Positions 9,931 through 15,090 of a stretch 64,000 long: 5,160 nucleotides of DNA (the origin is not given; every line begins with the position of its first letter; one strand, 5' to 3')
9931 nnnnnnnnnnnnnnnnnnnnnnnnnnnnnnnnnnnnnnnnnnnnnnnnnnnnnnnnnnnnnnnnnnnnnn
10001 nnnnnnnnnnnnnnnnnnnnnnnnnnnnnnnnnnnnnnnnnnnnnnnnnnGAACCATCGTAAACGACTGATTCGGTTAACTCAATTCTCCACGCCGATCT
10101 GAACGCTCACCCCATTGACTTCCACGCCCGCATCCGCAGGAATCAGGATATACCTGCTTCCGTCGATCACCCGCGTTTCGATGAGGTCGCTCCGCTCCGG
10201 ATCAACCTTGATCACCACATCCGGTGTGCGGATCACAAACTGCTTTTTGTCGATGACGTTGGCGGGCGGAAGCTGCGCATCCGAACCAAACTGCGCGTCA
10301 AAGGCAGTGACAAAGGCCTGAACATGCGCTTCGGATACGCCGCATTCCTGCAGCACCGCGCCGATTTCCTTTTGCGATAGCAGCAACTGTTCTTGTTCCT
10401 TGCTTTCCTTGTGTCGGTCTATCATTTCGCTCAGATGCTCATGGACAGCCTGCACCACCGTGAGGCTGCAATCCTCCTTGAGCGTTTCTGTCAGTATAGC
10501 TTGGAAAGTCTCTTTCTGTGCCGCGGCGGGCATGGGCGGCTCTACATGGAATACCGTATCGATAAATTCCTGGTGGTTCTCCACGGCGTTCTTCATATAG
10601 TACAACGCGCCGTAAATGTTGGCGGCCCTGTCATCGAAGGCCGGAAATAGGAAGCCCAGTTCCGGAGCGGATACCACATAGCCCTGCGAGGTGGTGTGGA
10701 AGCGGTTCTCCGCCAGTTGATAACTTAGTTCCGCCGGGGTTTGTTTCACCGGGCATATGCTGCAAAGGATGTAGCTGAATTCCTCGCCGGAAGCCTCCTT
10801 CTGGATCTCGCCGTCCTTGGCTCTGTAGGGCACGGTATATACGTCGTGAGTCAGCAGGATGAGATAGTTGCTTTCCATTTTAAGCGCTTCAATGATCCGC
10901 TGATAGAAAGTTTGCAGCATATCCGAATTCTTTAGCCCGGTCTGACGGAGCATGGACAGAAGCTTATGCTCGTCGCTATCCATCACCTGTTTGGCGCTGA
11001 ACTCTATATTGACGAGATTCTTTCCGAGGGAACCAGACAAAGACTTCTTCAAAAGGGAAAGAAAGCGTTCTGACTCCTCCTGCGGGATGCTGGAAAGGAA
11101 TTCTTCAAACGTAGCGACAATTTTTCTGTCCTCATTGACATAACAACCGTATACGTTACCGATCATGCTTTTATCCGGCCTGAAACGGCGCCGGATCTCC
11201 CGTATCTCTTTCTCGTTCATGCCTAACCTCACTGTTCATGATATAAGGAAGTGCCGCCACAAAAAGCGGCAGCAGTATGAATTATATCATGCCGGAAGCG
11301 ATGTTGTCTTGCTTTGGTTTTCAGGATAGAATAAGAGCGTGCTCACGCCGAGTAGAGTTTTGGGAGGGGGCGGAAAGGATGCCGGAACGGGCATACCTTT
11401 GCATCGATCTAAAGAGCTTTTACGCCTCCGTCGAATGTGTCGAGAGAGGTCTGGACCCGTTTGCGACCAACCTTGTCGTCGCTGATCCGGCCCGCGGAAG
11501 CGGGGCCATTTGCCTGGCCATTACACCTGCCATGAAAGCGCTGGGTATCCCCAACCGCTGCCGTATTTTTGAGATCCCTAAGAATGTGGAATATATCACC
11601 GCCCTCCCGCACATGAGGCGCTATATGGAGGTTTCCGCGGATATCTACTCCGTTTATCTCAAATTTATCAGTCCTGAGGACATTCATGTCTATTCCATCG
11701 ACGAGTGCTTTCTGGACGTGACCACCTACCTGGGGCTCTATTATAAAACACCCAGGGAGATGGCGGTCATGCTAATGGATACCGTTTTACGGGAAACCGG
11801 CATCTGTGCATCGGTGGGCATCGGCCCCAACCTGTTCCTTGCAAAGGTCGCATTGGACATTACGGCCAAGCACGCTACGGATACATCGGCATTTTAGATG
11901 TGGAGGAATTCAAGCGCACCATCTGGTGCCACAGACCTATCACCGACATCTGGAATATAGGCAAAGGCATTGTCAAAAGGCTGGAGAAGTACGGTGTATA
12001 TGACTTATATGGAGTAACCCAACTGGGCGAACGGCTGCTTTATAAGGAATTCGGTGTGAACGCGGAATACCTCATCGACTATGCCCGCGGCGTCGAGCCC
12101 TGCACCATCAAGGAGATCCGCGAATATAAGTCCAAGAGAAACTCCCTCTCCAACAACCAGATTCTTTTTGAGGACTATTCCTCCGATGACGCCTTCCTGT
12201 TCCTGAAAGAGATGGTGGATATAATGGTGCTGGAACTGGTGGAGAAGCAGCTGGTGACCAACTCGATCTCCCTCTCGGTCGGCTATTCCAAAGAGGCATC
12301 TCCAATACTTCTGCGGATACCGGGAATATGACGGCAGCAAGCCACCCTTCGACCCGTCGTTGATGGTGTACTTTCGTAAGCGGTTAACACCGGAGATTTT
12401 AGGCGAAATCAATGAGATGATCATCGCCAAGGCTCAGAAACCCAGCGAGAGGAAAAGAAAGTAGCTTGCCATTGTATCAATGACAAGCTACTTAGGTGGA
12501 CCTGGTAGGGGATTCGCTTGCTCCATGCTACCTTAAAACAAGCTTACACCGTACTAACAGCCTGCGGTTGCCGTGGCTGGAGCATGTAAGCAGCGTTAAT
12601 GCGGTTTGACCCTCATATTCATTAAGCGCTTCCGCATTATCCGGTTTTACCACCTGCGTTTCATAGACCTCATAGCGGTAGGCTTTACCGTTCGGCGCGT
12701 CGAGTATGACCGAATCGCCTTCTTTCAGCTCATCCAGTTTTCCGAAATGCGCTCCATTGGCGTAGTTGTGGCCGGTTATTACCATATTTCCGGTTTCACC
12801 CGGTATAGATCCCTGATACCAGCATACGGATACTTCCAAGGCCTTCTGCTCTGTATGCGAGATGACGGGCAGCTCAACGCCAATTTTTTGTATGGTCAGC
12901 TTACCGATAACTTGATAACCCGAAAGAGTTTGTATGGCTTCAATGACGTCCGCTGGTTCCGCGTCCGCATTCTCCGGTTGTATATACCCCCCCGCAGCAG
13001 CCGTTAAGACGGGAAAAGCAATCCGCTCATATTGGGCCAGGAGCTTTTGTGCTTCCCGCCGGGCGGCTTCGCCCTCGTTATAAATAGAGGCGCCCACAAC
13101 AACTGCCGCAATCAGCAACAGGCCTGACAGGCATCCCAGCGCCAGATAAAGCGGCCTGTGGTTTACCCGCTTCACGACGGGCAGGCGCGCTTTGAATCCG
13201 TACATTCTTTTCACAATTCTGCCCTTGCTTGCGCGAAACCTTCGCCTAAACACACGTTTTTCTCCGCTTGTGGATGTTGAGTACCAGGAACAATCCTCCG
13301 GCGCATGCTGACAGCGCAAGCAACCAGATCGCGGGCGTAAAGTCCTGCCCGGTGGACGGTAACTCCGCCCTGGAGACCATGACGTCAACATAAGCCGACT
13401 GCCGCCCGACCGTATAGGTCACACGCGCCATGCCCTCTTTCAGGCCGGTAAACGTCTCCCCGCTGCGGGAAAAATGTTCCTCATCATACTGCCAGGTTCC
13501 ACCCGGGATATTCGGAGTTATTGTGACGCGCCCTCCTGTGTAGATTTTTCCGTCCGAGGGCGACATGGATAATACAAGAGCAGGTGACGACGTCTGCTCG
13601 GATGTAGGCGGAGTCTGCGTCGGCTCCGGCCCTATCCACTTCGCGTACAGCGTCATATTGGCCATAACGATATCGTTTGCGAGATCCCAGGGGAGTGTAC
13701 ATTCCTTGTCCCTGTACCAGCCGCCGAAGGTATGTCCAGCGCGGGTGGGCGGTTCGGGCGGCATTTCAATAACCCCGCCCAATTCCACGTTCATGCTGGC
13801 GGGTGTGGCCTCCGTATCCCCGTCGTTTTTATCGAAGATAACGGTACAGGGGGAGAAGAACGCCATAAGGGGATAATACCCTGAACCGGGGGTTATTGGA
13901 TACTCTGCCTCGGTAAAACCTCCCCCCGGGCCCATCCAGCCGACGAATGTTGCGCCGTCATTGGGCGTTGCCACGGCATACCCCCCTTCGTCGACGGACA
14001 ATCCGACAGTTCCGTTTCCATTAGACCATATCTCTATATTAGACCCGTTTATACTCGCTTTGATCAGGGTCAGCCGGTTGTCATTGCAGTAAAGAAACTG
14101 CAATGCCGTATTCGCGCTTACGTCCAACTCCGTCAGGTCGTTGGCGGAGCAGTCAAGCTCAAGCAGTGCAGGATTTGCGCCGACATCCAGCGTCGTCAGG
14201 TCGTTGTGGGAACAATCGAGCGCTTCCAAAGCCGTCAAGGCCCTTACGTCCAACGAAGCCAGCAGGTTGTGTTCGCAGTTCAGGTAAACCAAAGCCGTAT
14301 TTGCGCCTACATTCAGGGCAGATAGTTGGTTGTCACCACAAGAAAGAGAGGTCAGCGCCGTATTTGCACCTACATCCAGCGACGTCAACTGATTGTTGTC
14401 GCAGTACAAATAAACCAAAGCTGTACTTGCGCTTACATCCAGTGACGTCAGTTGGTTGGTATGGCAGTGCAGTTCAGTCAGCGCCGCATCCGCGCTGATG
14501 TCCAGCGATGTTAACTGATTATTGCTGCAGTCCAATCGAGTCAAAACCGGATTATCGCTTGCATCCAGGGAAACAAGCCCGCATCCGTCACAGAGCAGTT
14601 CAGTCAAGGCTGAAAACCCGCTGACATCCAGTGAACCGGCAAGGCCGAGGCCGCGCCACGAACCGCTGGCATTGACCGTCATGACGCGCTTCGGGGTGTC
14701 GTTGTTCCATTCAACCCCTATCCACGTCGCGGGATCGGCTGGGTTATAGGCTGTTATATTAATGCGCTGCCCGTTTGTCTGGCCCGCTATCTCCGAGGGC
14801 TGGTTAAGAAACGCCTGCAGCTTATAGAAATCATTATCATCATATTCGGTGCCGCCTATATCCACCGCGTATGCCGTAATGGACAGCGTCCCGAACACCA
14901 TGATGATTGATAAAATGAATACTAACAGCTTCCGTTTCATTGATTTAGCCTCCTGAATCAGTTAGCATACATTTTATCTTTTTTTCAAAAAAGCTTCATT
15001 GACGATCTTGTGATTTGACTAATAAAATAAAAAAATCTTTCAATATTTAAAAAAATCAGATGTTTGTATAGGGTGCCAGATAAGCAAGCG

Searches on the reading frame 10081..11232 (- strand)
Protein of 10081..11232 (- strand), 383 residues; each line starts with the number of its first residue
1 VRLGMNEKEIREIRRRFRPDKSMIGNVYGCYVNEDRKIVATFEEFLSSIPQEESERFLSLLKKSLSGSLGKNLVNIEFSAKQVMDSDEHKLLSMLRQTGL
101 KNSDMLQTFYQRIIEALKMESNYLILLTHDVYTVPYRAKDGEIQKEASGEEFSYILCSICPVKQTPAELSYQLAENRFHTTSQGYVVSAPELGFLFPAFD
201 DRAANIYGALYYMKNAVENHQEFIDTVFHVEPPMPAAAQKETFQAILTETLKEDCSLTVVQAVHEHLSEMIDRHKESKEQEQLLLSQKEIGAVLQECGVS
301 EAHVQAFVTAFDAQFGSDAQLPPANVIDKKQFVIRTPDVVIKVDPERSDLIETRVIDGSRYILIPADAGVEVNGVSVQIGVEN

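Call 9: search_protein_families(library=pfam, proteins=[window:10081-11232:-], max_evalue=0.001)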
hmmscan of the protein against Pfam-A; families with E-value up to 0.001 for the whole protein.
window:10081-11232:- (383 aa): 1 family
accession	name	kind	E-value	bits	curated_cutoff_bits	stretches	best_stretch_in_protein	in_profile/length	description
PF14199.11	DUF4317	-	1.6e-140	469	27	1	5-375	1-370/370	Domain of unknown function (DUF4317)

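Call 17: find_encoding_contigs(protein=window:10081-11220:-, flank=10000, max_places=10)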
Protein window:10081-11220:- (379 aa): 1 contig read that carries it; 1 place shown.
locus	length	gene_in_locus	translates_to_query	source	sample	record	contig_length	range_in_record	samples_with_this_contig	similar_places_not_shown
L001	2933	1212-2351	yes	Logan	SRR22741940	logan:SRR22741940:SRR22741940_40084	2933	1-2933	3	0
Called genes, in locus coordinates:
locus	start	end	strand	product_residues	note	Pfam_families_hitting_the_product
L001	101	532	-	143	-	-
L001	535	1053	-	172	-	PF00817:IMS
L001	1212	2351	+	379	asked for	PF14199:DUF4317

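Call 49: find_homologous_proteins(query=window:10081-11220:-, max_evalue=1e-60)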
Query window:10081-11220:- (379 aa): 7981 proteins with E <= 1e-60 among 8000 candidates; the best 120 are listed.
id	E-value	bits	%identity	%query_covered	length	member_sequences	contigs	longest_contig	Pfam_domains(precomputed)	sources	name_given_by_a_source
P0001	4.7e-235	797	95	100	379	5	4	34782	PF14199.12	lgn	-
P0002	2.8e-233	791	93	100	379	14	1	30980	PF14199.12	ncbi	-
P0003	1.7e-229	779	92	100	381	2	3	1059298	PF14199.12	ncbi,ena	-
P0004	3.5e-226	768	91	100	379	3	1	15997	PF14199.12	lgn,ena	-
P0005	1.4e-224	763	89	100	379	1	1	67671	PF14199.12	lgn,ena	-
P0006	1.9e-224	762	90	100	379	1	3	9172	PF14199.12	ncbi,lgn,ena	-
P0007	5.8e-224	761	89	100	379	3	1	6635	PF14199.12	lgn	-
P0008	1.5e-223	759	89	100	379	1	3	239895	PF14199.12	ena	-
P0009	3.6e-223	758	89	100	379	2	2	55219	PF14199.12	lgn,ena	-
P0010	3.6e-223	758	90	100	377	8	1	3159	PF14199.12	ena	-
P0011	2.4e-222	755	89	100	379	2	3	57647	PF14199.12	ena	-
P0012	1.4e-221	753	88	100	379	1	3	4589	PF14199.12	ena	-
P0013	5.1e-221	751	89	99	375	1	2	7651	PF14199.12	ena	-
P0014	9.0e-221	750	88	100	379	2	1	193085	PF14199.12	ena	-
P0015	1.7e-220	749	88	100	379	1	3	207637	PF14199.12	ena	-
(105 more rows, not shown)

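Call 50: find_encoding_contigs(protein=P0001, flank=4000, max_places=4)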
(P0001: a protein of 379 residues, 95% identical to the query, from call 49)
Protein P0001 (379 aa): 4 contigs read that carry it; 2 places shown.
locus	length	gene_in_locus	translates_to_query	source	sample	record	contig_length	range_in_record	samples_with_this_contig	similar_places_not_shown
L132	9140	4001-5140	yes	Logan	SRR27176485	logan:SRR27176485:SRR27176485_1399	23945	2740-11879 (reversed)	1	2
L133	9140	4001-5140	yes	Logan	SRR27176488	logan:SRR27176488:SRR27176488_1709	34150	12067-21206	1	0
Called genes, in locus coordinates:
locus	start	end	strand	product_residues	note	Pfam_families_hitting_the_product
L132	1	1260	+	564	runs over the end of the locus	PF12799:LRR_4 (faint), PF09479:Flg_new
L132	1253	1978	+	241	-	PF04203:Sortase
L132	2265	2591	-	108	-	PF08863:YolD (weak)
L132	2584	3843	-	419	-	PF00817:IMS, PF11799:IMS_C (weak)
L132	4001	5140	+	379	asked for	PF14199:DUF4317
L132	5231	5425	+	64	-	-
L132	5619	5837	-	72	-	-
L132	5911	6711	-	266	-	PF02195:ParB_N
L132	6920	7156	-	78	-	-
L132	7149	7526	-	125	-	-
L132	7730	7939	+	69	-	PF07022:Phage_CI_repr (weak)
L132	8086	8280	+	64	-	-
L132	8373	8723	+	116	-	-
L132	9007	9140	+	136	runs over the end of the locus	-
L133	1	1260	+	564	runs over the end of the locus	PF12799:LRR_4 (faint), PF09479:Flg_new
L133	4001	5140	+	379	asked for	PF14199:DUF4317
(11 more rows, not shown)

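Call 51: find_encoding_contigs(protein=P0003, flank=4000, max_places=4)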
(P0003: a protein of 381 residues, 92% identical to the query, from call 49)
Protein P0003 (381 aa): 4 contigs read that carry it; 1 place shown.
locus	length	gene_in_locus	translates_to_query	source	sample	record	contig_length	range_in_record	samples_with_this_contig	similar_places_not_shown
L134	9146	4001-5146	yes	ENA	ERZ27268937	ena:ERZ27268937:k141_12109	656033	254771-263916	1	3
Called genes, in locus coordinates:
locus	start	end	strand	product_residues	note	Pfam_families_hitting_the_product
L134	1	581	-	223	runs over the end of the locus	PF00072:Response_reg, PF00486:Trans_reg_C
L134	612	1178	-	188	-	-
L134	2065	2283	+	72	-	-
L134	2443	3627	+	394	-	PF00753:Lactamase_B, PF19583:ODP, PF12706:Lactamase_B_2, PF00258:Flavodoxin_1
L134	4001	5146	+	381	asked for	PF14199:DUF4317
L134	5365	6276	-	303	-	PF00126:HTH_1, PF12849:PBP_like_2 (weak), PF03466:LysR_substrate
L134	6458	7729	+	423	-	PF06050:HGD-D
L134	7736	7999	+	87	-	PF11823:Se_S_carrier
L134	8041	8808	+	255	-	PF01869:BcrAD_BadFG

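Call 52: find_encoding_contigs(protein=P0002, flank=4000, max_places=4)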
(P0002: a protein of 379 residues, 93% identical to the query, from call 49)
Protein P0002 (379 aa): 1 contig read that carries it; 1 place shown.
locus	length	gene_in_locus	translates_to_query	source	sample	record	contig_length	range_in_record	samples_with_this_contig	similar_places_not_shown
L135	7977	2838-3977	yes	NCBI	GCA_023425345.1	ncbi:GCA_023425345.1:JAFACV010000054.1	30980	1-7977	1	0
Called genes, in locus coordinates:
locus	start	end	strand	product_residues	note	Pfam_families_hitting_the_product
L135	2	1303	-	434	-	?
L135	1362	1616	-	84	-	-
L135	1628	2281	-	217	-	PF06971:Put_DNA-bind_N, PF02629:CoA_binding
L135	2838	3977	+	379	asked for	PF14199:DUF4317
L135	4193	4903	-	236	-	PF00072:Response_reg, PF00486:Trans_reg_C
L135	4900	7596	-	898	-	PF02702:KdpD, PF13493:DUF4118, PF00512:HisKA, PF02518:HATPase_c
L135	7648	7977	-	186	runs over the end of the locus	PF02669:KdpC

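Call 57: find_encoding_contigs(protein=P0008, flank=3000, max_places=3)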
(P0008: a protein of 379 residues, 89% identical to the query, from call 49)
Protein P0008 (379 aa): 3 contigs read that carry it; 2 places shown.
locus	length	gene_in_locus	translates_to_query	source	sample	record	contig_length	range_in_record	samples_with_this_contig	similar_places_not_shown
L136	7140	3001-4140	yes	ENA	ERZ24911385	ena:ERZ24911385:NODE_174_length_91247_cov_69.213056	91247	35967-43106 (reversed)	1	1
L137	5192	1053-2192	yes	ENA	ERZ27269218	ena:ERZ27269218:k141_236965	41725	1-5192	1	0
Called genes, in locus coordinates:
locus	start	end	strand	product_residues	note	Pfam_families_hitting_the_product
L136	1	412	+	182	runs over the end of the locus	PF13302:Acetyltransf_3, PF13420:Acetyltransf_4, PF00583:Acetyltransf_1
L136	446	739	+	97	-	-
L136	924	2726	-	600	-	PF00005:ABC_tran, PF02463:SMC_N (faint), PF03193:RsgA_GTPase (faint), PF03308:MeaB (faint), PF13555:AAA_29 (faint), PF12848:ABC_tran_Xtn, PF00005:ABC_tran, PF16326:ABC_tran_CTD, +2 more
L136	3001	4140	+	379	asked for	PF14199:DUF4317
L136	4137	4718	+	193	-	-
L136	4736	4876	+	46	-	-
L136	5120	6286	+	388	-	PF07907:YibE_F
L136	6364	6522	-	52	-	-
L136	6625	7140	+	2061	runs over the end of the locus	PF00932:LTD, PF13287:Fn3_assoc, PF13290:CHB_HEX_C_1, PF00630:Filamin (faint)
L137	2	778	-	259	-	?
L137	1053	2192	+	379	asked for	PF14199:DUF4317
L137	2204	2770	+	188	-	-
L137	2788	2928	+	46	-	-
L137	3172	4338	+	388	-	PF07907:YibE_F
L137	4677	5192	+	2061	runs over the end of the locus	PF00932:LTD, PF13287:Fn3_assoc, PF13290:CHB_HEX_C_1, PF00630:Filamin (faint)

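Call 58: find_encoding_contigs(protein=P0005, flank=3000, max_places=3)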
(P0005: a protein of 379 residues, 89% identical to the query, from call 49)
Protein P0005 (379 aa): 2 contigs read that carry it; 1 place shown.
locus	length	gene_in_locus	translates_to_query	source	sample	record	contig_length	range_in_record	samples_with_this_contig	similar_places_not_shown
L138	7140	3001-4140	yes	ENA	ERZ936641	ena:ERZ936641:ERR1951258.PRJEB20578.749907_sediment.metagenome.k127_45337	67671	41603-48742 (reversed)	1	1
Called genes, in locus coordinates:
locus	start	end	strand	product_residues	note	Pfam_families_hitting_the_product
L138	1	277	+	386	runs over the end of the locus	PF01882:DUF58 (weak)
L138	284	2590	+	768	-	PF01841:Transglut_core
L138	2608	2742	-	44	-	-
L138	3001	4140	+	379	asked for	PF14199:DUF4317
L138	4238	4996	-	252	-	PF00881:Nitroreductase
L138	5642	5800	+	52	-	-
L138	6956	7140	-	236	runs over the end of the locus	PF04239:DUF421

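Call 99: find_encoding_contigs(protein=P0004, flank=3000, max_places=4)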
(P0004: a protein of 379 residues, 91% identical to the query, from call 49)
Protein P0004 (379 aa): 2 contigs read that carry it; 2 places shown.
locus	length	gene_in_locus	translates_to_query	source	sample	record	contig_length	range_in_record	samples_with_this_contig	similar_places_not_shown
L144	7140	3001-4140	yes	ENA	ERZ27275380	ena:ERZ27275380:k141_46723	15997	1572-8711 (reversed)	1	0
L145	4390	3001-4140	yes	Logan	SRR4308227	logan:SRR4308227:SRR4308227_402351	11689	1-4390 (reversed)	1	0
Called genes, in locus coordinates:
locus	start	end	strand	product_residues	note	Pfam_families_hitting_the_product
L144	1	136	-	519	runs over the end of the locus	PF00239:Resolvase, PF07508:Recombinase, PF13408:Zn_ribbon_recom (weak)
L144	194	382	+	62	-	-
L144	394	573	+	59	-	-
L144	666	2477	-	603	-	PF00005:ABC_tran, PF02463:SMC_N (faint), PF03193:RsgA_GTPase (faint), PF03308:MeaB (faint), PF13555:AAA_29 (faint), PF12848:ABC_tran_Xtn, PF00005:ABC_tran, PF16326:ABC_tran_CTD, +3 more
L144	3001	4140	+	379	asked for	PF14199:DUF4317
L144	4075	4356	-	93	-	-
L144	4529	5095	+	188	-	-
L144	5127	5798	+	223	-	PF00072:Response_reg, PF00486:Trans_reg_C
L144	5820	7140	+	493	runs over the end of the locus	PF00512:HisKA, PF02518:HATPase_c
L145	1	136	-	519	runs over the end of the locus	PF00239:Resolvase, PF07508:Recombinase, PF13408:Zn_ribbon_recom (weak)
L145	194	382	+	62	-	-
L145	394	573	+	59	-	-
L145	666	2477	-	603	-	PF00005:ABC_tran, PF02463:SMC_N (faint), PF03193:RsgA_GTPase (faint), PF03308:MeaB (faint), PF13555:AAA_29 (faint), PF12848:ABC_tran_Xtn, PF00005:ABC_tran, PF16326:ABC_tran_CTD, +3 more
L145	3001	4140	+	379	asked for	PF14199:DUF4317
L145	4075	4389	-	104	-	?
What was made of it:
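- Tried and rejected: DUF4317 homologs P0002-P0005 and P0008 are not syntenic with the window (calls 51, 52, 57, 58, 99).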

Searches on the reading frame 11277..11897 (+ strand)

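Call 9: search_protein_families(library=pfam, proteins=[window:11277-11897:+], max_evalue=0.001)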
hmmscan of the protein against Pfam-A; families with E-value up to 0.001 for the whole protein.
window:11277-11897:+ (206 aa): 1 family
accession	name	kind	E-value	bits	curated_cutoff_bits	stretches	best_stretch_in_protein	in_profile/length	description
PF00817.25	IMS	-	3.9e-27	95.4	23.2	1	43-193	1-147/148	impB/mucB/samB family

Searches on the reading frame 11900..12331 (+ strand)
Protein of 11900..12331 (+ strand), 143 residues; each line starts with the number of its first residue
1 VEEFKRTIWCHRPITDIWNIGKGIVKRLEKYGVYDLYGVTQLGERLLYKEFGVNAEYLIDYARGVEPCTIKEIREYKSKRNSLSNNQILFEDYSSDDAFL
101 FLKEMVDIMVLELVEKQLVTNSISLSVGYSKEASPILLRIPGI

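Call 9: search_protein_families(library=pfam, proteins=[window:11900-12331:+], max_evalue=0.001)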
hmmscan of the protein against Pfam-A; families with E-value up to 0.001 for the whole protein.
window:11900-12331:+ (143 aa): 1 family
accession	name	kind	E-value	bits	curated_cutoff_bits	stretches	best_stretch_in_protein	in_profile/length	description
PF11798.14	IMS_HHH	-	0.00021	21.8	24.4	1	11-33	10-32/32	IMS family HHH motif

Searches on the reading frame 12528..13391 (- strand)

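Call 9: search_protein_families(library=pfam, proteins=[window:12528-13391:-], max_evalue=0.001)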
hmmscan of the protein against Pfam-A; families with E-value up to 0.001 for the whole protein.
window:12528-13391:- (287 aa): 1 family
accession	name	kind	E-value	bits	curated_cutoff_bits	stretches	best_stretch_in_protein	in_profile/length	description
PF04203.18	Sortase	-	1.6e-30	105.9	26.6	1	165-285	1-125/125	Sortase domain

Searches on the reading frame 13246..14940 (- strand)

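Call 9: search_protein_families(library=pfam, proteins=[window:13246-14940:-], max_evalue=0.001)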
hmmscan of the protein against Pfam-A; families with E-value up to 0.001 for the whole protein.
window:13246-14940:- (564 aa): 4 families
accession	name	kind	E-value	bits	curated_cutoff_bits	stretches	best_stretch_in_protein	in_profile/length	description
PF12799.13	LRR_4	-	2.1e-18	66.3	27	4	133-168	3-40/44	Leucine Rich repeats (2 copies)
PF09479.16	Flg_new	-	1.5e-16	60.6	27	1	366-434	2-65/65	Listeria-Bacteroides repeat domain (List_Bact_rpt)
PF00560.39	LRR_1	-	6.8e-05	22.7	20.6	0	133-148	2-17/23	Leucine Rich Repeat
PF23952.1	LRR_EndoS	-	0.00032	21.3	27.9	0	101-141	73-116/116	Endo-beta-N-acetylglucosaminidase EndoS LRR domain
